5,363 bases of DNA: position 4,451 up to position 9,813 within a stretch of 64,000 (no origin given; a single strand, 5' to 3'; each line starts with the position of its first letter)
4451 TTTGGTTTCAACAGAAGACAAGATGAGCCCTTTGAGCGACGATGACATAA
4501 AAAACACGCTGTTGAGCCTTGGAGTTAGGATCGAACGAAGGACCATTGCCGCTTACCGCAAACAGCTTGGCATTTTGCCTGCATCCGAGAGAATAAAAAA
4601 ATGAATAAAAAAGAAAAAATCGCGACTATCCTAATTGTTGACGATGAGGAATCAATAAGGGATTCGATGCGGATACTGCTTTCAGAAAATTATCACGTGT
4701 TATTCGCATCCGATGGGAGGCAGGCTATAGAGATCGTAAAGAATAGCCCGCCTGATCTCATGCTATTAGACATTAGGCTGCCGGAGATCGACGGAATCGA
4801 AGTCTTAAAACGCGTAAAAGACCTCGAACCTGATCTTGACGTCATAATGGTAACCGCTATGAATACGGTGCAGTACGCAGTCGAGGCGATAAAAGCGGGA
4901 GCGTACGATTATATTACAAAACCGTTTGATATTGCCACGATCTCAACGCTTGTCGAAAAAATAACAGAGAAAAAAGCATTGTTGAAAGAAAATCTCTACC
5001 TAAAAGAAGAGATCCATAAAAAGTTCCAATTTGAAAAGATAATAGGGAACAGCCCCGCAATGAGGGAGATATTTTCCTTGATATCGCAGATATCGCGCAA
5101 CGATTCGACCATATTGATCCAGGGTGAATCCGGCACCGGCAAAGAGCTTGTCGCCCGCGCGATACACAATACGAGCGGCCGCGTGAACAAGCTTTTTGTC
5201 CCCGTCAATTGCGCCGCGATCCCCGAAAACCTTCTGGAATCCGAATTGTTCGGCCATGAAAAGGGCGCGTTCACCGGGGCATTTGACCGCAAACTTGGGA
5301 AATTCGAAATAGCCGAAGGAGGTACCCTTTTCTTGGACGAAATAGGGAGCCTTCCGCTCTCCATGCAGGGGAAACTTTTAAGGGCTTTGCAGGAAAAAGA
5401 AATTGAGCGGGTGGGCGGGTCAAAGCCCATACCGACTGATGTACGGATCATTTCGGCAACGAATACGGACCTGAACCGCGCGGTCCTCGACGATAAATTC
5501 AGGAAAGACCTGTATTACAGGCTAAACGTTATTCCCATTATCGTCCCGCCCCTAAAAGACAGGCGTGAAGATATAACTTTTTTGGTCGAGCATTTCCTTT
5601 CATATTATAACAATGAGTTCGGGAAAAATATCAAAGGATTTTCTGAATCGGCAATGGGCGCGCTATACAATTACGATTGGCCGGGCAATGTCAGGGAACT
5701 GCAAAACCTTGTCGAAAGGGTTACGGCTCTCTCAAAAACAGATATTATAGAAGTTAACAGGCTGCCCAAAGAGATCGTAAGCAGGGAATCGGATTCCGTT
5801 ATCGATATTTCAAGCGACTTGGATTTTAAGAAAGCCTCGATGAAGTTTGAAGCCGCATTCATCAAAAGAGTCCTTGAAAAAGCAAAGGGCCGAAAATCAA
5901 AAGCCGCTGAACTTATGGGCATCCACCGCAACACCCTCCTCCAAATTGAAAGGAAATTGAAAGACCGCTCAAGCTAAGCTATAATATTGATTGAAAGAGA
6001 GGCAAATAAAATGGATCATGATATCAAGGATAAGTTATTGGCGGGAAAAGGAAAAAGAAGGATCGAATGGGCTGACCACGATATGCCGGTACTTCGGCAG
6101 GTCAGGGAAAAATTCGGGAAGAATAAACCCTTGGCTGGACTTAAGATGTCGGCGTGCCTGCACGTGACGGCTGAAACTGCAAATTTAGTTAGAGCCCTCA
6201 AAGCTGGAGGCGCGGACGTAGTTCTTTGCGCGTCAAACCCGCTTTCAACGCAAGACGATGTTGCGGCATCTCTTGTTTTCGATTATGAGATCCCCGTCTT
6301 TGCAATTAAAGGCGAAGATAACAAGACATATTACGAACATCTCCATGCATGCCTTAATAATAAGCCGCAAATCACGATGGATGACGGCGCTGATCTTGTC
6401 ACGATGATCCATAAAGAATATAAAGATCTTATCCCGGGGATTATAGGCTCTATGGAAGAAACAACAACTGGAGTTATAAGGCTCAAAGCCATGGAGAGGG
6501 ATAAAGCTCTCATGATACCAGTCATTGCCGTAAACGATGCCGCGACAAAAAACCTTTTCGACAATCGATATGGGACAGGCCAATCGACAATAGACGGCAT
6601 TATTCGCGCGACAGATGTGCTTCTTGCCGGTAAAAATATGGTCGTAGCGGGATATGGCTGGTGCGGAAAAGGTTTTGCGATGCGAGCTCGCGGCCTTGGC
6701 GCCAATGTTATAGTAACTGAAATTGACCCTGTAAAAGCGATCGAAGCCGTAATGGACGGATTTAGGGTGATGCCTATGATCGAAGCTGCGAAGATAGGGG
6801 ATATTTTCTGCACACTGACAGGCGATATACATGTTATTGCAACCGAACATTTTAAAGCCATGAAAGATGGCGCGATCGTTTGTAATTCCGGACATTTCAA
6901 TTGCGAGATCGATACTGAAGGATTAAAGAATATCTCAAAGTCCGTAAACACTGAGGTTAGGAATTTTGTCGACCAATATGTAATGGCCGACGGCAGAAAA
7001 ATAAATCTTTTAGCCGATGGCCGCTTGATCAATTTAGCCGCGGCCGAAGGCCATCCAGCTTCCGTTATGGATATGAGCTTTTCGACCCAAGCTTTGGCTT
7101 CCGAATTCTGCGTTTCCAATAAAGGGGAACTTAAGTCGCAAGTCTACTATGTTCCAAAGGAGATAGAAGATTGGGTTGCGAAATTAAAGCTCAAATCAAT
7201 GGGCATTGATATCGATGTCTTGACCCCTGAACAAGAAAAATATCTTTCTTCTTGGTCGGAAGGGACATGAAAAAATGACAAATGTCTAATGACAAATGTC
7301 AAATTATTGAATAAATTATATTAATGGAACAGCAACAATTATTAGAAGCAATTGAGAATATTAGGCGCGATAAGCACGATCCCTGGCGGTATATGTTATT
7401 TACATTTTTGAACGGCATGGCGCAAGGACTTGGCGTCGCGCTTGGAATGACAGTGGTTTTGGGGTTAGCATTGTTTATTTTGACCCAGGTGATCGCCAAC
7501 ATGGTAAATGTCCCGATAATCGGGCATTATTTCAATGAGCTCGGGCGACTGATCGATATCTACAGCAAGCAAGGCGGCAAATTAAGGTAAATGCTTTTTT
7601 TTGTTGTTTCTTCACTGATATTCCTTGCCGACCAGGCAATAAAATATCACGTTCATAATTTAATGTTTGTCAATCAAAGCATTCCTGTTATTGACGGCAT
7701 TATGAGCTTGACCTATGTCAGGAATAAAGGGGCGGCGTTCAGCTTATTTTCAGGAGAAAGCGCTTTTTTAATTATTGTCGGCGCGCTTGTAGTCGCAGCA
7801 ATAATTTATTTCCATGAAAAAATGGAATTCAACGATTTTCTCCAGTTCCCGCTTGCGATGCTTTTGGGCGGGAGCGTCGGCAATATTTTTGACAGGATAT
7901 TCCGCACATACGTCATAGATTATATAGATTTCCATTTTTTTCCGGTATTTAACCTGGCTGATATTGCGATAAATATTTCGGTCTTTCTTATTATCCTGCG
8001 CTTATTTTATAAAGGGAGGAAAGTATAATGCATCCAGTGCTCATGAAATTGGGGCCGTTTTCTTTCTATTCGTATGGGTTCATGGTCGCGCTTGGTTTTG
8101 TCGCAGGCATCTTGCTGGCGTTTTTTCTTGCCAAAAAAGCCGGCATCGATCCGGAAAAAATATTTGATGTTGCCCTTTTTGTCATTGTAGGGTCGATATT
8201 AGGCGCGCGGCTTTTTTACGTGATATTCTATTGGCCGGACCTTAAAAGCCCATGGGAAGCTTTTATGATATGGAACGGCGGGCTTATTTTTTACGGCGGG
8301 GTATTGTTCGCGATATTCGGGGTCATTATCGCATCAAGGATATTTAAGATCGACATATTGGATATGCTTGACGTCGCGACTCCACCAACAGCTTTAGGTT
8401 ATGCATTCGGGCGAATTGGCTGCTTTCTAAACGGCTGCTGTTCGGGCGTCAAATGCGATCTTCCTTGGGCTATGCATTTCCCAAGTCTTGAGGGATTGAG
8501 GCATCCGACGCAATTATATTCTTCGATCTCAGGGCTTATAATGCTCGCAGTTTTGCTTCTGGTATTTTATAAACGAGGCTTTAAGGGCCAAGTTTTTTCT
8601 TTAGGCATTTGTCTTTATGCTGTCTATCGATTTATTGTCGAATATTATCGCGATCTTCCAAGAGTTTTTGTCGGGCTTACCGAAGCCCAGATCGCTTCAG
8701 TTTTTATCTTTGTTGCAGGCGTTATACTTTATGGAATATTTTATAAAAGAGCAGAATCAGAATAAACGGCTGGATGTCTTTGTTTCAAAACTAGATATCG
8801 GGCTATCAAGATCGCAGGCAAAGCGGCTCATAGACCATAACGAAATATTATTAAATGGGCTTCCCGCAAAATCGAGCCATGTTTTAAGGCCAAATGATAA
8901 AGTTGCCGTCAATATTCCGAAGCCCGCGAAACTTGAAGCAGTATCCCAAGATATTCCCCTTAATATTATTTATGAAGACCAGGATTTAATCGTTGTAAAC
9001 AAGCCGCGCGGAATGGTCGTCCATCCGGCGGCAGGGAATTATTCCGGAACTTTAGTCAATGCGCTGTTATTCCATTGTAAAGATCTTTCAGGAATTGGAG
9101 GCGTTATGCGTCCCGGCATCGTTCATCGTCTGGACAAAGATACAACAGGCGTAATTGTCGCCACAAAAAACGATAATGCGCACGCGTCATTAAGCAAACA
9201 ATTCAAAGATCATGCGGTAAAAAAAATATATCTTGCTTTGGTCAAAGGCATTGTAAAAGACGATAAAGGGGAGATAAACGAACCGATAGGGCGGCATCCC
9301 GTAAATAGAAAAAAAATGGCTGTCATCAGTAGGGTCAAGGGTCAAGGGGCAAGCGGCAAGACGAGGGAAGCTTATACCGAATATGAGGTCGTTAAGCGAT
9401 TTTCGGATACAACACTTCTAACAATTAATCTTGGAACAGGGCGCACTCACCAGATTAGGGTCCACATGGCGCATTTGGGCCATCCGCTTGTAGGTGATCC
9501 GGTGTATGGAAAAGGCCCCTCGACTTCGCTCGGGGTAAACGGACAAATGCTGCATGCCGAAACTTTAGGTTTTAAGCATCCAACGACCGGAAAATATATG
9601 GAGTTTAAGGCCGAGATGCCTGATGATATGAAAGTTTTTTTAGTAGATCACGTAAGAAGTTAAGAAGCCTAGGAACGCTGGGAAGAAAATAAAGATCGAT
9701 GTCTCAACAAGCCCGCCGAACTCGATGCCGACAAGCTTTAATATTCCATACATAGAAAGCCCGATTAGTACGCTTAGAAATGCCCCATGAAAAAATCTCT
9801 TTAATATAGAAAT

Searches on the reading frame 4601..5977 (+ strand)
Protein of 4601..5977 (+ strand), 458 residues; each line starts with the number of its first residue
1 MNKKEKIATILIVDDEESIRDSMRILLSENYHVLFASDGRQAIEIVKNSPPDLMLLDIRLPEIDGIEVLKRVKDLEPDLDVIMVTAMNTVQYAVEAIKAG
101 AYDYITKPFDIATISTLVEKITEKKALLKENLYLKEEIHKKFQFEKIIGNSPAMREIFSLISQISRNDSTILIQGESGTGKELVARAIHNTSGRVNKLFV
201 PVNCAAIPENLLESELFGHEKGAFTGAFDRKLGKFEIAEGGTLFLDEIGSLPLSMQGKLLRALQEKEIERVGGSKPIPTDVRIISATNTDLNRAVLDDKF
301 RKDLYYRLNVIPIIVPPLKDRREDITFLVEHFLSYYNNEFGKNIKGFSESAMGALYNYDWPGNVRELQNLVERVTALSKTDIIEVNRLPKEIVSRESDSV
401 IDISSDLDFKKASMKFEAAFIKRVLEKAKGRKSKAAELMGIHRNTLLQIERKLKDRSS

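Call 65: search_protein_families(library=pfam, proteins=[window:4601-5977:+], max_evalue=0.00001)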
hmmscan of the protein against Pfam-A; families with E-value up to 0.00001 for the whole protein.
window:4601-5977:+ (458 aa): 6 families
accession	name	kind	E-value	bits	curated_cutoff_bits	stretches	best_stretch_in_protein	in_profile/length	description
PF00158.32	Sigma54_activat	-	5.5e-73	244.6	20.2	1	147-313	1-167/168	Sigma-54 interaction domain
PF00072.30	Response_reg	-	4.3e-32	111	30.2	1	10-118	1-110/111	Response regulator receiver domain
PF25601.1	AAA_lid_14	-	2.5e-28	98.2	27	1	319-398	1-80/87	AAA+ ATPase lid domain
PF14532.12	Sigma54_activ_2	-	9.8e-21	74.9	25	1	148-318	1-138/138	Sigma-54 interaction domain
PF02954.25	HTH_8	-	9.2e-09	35.3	22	1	416-446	5-35/42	Bacterial regulatory protein, Fis family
PF07728.20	AAA_5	-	5e-07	30.2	22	1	171-297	2-132/139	AAA domain (dynein-related subfamily)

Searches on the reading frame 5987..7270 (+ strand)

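Call 65: search_protein_families(library=pfam, proteins=[window:5987-7270:+], max_evalue=0.00001)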
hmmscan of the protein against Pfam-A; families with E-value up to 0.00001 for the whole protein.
window:5987-7270:+ (427 aa): 4 families
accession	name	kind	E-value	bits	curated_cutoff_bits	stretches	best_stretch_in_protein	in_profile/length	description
PF05221.23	AdoHcyase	-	6.4e-62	209.8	25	2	10-145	1-140/299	S-adenosyl-L-homocysteine hydrolase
PF00670.27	AdoHcyase_NAD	-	9.1e-56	188.9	27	1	193-354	1-161/162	S-adenosyl-L-homocysteine hydrolase, NAD binding domain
PF02826.25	2-Hacid_dh_C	-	6.9e-08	32.5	25.1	1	213-302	34-127/178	D-isomer specific 2-hydroxyacid dehydrogenase, NAD binding domain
PF07991.19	KARI_N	-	7.5e-07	29.3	20.6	1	213-307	2-100/165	Acetohydroxy acid isomeroreductase, NADPH-binding domain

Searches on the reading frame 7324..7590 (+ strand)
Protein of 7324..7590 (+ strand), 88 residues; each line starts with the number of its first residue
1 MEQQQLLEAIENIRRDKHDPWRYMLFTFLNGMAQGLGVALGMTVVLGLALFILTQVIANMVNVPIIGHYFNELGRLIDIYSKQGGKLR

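Call 56: search_protein_families(library=pfam, proteins=[window:7324-7590:+], max_evalue=0.001)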
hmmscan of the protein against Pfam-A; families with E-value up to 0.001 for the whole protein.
window:7324-7590:+ (88 aa): 1 family
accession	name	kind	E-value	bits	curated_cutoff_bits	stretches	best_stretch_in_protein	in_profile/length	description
PF18910.5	DUF5665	-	2.2e-15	56.9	27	1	19-77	1-55/56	Domain of unknown function (DUF5665)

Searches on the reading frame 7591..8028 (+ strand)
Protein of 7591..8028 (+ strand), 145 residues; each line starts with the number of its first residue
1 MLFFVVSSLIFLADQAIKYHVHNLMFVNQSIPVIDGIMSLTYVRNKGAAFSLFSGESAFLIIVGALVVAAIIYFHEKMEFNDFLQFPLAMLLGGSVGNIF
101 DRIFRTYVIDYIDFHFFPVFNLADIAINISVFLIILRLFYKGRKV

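Call 56: search_protein_families(library=pfam, proteins=[window:7591-8028:+], max_evalue=0.001)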
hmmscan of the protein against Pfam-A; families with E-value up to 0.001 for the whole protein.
window:7591-8028:+ (145 aa): 1 family
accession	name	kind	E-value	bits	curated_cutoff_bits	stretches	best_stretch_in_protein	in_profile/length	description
PF01252.23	Peptidase_A8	-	2.1e-35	122.4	25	1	8-139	3-141/142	Signal peptidase (SPase) II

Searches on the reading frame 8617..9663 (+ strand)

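Call 56: search_protein_families(library=pfam, proteins=[window:8617-9663:+], max_evalue=0.001)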
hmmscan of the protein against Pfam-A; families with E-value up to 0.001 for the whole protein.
window:8617-9663:+ (348 aa): 2 families
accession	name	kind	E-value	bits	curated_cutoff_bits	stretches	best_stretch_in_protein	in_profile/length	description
PF00849.27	PseudoU_synth_2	-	2.2e-35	122.5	26.8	1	123-286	1-152/152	RNA pseudouridylate synthase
PF01479.30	S4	-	3.2e-10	40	22.8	1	51-96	2-48/48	S4 domain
